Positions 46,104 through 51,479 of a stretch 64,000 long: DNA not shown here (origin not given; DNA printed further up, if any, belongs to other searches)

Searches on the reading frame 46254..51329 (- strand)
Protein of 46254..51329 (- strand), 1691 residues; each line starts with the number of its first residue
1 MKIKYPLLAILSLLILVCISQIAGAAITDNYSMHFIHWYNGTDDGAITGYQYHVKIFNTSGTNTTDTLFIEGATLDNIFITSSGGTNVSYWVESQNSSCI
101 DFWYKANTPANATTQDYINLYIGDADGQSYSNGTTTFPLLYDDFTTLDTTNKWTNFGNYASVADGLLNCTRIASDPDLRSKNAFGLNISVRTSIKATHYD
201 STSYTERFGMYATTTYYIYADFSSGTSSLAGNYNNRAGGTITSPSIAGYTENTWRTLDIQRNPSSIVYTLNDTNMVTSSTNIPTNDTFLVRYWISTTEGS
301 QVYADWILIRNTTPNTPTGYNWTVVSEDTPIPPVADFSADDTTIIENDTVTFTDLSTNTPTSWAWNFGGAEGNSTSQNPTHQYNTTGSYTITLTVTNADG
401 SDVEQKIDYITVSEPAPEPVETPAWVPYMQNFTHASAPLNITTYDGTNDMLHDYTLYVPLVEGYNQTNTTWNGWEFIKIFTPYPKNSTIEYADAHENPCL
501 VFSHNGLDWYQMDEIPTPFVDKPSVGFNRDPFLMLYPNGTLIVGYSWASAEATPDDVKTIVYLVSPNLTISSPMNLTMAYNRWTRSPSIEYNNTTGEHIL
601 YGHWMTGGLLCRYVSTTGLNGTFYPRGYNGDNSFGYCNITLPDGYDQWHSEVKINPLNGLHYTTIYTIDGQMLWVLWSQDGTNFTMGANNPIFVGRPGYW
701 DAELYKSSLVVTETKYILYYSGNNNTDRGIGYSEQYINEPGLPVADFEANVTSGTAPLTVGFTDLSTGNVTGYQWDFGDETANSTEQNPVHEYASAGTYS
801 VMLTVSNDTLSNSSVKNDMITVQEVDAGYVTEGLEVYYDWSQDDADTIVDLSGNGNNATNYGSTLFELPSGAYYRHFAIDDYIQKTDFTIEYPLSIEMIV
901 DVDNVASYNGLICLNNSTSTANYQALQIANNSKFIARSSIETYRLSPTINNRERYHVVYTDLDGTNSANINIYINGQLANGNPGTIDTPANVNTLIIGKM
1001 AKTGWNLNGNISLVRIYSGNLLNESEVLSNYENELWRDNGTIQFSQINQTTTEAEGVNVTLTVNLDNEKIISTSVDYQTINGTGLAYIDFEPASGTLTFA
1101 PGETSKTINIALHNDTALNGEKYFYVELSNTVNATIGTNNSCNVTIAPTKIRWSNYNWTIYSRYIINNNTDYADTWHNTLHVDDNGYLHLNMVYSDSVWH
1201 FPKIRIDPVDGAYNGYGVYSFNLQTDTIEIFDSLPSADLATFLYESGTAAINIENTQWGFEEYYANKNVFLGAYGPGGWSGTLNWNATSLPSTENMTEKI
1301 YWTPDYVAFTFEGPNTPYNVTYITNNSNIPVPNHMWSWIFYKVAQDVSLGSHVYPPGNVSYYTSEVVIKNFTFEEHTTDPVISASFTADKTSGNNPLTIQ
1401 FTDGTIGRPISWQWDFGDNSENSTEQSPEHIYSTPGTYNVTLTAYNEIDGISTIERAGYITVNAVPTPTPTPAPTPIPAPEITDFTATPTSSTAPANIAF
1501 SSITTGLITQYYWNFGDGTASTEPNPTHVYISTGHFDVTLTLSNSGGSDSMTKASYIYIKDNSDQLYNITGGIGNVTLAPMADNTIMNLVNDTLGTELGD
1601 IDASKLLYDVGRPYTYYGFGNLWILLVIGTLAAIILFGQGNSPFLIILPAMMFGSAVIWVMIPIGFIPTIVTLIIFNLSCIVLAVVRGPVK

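Call 8: search_protein_families(library=pfam, proteins=[window:46254-51329:-], max_evalue=0.01)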
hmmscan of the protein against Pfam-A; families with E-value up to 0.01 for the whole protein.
window:46254-51329:- (1691 aa): 6 families
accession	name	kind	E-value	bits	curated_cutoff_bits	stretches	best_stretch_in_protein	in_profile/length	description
PF18911.6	PKD_4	-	1.6e-60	201.5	27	4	743-822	4-85/85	PKD domain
PF00801.26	PKD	-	7.7e-47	157.6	23.5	4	1486-1551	5-74/80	PKD domain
PF03160.20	Calx-beta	-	1.9e-15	57.4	27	1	1038-1147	4-116/119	Calx-beta domain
PF10102.14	DUF2341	-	1.3e-08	35.6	23.4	1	80-155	7-83/84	Domain of unknown function (DUF2341)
PF18981.6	InlK_D3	-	0.0011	19.5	25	0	383-402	46-65/75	Internalin K domain (D3/D4)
PF16820.11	PKD_3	-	0.0041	17.4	26.3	0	360-397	32-68/68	PKD-like domain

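Call 102: search_protein_families(library=ncbifam, proteins=[window:46254-51329:-], max_evalue=0.001)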
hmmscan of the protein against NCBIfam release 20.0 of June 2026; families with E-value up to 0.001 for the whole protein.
window:46254-51329:- (1691 aa): 3 families
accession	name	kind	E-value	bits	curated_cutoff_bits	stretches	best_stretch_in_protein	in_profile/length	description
TIGR00864.1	PCC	subfamily_domain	4.6e-19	66.4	1861.4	3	1411-1548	1339-1465/2700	polycystin cation channel protein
TIGR00845.1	caca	equivalog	3e-09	35.2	679.85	1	1040-1133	395-488/921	sodium/calcium exchanger 1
NF058578.1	CPR_pilus_PamR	equivalog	8.7e-05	21.5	300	0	1399-1445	172-223/297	pilus system RbmA-like protein PamR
